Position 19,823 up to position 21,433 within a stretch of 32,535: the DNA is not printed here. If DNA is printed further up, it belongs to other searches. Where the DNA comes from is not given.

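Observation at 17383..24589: Co-directional GH3 amido-synthetase, inositol-3-phosphate synthase, DegT aminotransferase and MMPL exporter: candidate aminocyclitol-amide (lipid) pathway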

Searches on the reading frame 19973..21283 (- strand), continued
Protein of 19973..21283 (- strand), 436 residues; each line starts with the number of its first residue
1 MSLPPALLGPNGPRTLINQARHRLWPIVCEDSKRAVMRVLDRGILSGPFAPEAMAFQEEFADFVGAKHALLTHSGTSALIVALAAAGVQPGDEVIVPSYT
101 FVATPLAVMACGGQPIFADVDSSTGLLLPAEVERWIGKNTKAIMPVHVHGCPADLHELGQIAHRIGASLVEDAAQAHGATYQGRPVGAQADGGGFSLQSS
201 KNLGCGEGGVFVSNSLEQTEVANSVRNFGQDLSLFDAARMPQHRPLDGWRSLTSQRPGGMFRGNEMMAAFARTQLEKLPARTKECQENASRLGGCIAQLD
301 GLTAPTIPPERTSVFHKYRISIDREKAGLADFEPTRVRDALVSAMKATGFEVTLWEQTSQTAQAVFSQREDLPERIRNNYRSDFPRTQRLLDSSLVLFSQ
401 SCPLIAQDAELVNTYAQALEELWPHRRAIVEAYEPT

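Call 49: search_solved_structures(query=window:19973-21283:-, max_evalue=1e-38, show_alignments=5)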
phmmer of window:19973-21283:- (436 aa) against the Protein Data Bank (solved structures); distinct sequences matched with E-value up to 1e-38: 8.
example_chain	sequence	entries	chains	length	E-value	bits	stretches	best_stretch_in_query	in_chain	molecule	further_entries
8gyh_B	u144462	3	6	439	4.4e-63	216.7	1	11-425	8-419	DegT/DnrJ/EryC1/StrS family aminotransferase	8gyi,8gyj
7b0d_A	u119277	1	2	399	3e-45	158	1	25-233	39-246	Glutamine--scyllo-inositol transaminase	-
2oga_A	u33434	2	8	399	9.9e-45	156.2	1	32-324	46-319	Transaminase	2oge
8y96_A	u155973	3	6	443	4.4e-44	154.1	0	54-211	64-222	DegT/DnrJ/EryC1/StrS family aminotransferase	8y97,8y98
5w70_A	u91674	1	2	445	5.1e-40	140.7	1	25-340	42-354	L-glutamine:2-deoxy-scyllo-inosose aminotransferase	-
1mdo_A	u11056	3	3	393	5.3e-39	137.4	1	31-361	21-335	ArnB aminotransferase | UDP-4-amino-4-deoxy-L-arabinose--oxoglutarate aminotransferase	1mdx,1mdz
5w71_A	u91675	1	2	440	6e-39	137.2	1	25-328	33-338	L-glutamine:2-deoxy-scyllo-inosose aminotransferase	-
2c7t_A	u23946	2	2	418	6e-39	137.2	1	25-328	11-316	GLUTAMINE-2-DEOXY-SCYLLO-INOSOSE AMINOTRANSFERASE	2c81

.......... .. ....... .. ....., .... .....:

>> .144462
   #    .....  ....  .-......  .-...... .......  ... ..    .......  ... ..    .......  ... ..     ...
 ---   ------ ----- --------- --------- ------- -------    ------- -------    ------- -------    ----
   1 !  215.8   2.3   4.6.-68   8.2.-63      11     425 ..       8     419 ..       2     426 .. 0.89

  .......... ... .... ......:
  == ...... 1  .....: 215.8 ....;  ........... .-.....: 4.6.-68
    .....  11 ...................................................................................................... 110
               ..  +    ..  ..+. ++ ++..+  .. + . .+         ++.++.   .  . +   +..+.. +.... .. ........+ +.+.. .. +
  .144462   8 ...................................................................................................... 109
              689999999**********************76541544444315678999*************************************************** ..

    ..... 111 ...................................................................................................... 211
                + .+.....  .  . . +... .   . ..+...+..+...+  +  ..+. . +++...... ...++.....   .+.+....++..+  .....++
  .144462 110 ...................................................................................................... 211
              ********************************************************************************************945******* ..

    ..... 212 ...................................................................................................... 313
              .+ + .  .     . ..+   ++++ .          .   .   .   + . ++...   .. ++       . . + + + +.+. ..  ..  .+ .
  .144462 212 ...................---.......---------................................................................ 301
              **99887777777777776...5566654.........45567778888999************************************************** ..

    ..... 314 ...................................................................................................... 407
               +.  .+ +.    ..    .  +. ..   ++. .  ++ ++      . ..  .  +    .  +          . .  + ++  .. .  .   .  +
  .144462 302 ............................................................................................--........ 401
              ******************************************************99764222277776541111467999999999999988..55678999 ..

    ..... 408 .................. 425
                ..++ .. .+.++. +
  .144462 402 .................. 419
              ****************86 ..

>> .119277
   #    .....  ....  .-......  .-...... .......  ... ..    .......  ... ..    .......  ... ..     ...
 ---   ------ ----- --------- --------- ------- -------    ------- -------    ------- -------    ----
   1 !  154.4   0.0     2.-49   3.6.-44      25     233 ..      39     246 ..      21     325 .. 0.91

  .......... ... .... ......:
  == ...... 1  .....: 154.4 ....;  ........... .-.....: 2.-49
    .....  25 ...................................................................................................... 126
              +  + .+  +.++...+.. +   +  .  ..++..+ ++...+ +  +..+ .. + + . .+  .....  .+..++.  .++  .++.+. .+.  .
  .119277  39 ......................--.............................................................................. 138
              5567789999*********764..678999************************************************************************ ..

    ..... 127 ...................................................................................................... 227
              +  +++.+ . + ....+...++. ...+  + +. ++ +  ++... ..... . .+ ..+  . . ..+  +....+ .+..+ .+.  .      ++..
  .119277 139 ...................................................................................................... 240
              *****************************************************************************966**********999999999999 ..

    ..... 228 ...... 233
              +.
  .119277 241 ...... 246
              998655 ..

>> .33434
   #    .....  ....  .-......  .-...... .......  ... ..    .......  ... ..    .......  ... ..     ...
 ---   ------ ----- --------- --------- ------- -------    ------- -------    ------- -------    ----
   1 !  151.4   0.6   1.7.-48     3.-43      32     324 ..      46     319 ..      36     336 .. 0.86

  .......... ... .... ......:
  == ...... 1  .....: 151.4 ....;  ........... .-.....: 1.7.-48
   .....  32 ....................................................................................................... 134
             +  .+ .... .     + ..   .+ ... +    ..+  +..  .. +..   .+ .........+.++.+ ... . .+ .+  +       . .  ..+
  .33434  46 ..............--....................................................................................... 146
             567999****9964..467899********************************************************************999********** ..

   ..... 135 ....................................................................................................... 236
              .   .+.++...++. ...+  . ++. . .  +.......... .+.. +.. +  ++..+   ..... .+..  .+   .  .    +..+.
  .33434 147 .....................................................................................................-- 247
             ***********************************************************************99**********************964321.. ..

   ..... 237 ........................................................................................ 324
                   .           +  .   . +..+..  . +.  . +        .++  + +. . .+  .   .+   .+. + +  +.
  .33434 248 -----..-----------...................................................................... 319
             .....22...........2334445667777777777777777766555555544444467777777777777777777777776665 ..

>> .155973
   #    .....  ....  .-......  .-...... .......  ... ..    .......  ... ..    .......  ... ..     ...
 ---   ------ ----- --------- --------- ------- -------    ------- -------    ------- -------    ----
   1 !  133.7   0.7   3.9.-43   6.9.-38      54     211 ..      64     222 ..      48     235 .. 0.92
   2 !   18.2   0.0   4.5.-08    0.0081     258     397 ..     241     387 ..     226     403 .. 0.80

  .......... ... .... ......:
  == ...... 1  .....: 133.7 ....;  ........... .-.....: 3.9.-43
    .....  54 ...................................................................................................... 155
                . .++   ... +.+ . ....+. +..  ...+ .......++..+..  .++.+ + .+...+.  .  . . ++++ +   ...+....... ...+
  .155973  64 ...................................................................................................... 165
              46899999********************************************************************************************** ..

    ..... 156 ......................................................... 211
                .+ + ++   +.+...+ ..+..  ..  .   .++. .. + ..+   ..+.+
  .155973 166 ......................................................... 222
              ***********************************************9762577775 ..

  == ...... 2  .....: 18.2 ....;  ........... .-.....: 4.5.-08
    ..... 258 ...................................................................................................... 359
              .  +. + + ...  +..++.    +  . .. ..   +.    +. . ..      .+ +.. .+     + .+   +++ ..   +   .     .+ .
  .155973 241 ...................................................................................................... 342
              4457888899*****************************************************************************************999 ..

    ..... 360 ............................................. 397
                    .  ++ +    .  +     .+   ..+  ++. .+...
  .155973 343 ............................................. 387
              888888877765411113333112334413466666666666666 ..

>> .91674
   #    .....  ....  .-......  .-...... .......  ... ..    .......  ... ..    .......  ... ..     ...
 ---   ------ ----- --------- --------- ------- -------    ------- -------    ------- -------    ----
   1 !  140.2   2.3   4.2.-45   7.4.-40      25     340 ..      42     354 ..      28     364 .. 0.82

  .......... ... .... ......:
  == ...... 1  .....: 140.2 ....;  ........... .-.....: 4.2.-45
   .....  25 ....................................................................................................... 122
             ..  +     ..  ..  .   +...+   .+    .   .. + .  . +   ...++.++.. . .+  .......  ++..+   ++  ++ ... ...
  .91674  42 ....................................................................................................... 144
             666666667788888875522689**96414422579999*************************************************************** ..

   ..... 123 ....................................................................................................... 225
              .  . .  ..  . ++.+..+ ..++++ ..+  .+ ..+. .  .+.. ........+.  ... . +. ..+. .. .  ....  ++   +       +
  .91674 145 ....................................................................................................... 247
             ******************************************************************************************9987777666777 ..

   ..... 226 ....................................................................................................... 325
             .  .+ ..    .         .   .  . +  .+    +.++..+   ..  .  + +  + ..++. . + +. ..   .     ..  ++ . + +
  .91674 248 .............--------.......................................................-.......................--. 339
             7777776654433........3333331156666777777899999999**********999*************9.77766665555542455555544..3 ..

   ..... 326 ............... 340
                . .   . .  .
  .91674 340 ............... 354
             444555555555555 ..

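Call 51: find_encoding_contigs(protein=P0123, flank=10000, max_places=2)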
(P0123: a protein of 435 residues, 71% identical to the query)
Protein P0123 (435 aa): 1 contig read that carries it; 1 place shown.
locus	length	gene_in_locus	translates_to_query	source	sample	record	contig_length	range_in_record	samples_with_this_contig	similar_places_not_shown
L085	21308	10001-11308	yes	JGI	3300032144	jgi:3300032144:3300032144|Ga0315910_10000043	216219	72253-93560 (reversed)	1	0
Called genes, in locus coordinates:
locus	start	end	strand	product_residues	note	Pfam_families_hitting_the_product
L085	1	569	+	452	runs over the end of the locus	-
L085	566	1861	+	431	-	-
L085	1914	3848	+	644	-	PF00732:GMC_oxred_N, PF05199:GMC_oxred_C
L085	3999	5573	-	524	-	PF00171:Aldedh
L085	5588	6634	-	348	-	PF03706:LPG_synthase_TM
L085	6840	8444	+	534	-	PF03321:GH3, PF23571:GH3_M, PF23572:GH3_C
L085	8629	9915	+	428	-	PF07994:NAD_binding_5, PF01658:Inos-1-P_synth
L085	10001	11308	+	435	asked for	PF00155:Aminotran_1_2 (faint), PF01041:DegT_DnrJ_EryC1, PF00266:Aminotran_5 (faint), PF01212:Beta_elim_lyase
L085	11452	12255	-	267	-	-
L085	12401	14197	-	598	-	PF13522:GATase_6, PF13537:GATase_7, PF01380:SIS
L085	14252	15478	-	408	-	PF08323:Glyco_transf_5 (faint), PF13439:Glyco_transf_4, PF13579:Glyco_trans_4_4, PF20706:GT4-conflict, PF00534:Glycos_transf_1, PF13692:Glyco_trans_1_4, PF13524:Glyco_trans_1_2 (weak)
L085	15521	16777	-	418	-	PF00483:NTP_transferase, PF24894:Hexapep_GlmU, PF25247:LbH_GLGC (faint), PF25084:LbH_EIF2B, PF25087:GMPPB_C (weak)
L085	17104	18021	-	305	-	PF00231:ATP-synt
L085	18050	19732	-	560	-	PF02874:ATP-synt_ab_N, PF00006:ATP-synt_ab, PF00306:ATP-synt_ab_C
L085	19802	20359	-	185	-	PF00213:OSCP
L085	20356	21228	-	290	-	-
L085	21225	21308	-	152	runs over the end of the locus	PF00430:ATP-synt_B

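Call 69: search_solved_structures(query=A3, max_evalue=1e-25)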
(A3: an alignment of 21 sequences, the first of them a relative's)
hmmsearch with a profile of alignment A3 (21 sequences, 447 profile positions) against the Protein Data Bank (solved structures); distinct sequences matched with E-value up to 1e-25: 54.
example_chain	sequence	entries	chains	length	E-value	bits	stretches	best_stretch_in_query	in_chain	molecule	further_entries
8gyh_B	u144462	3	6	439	1.5e-94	320.4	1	7-441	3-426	DegT/DnrJ/EryC1/StrS family aminotransferase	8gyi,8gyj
8y96_A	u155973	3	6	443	1.9e-67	231.1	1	55-222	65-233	DegT/DnrJ/EryC1/StrS family aminotransferase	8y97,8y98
7b0d_A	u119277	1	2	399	1.3e-64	221.8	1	27-230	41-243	Glutamine--scyllo-inositol transaminase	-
5w71_A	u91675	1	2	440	2.1e-63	217.7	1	12-328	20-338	L-glutamine:2-deoxy-scyllo-inosose aminotransferase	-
2c7t_A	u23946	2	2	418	5e-63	216.5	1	23-328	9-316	GLUTAMINE-2-DEOXY-SCYLLO-INOSOSE AMINOTRANSFERASE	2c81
5w70_A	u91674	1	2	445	2.6e-62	214.1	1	17-322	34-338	L-glutamine:2-deoxy-scyllo-inosose aminotransferase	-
2oga_A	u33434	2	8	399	8.6e-62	212.4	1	30-237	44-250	Transaminase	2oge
7l7x_AAA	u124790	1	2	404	7.5e-60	206.1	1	22-301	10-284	DegT/DnrJ/EryC1/StrS aminotransferase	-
3bn1_A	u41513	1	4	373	1e-58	202.3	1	29-324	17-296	Perosamine synthetase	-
3dr7_A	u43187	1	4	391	1.2e-58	202.1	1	29-324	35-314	Putative perosamine synthetase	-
3dr4_A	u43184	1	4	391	1.6e-57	198.4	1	29-324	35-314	Putative perosamine synthetase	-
1b9h_A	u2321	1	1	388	1.1e-56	195.7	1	22-315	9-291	PROTEIN (3-AMINO-5-HYDROXYBENZOIC ACID SYNTHASE)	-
1b9i_A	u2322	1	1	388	1.1e-56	195.7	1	22-315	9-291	PROTEIN (3-AMINO-5-HYDROXYBENZOIC ACID SYNTHASE)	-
8sng_A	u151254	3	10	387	2.6e-56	194.4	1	26-361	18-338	UDP-4-amino-4-deoxy-L-arabinose--oxoglutarate aminotransferase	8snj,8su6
1mdo_A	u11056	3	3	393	6.7e-56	193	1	26-361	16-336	ArnB aminotransferase | UDP-4-amino-4-deoxy-L-arabinose--oxoglutarate aminotransferase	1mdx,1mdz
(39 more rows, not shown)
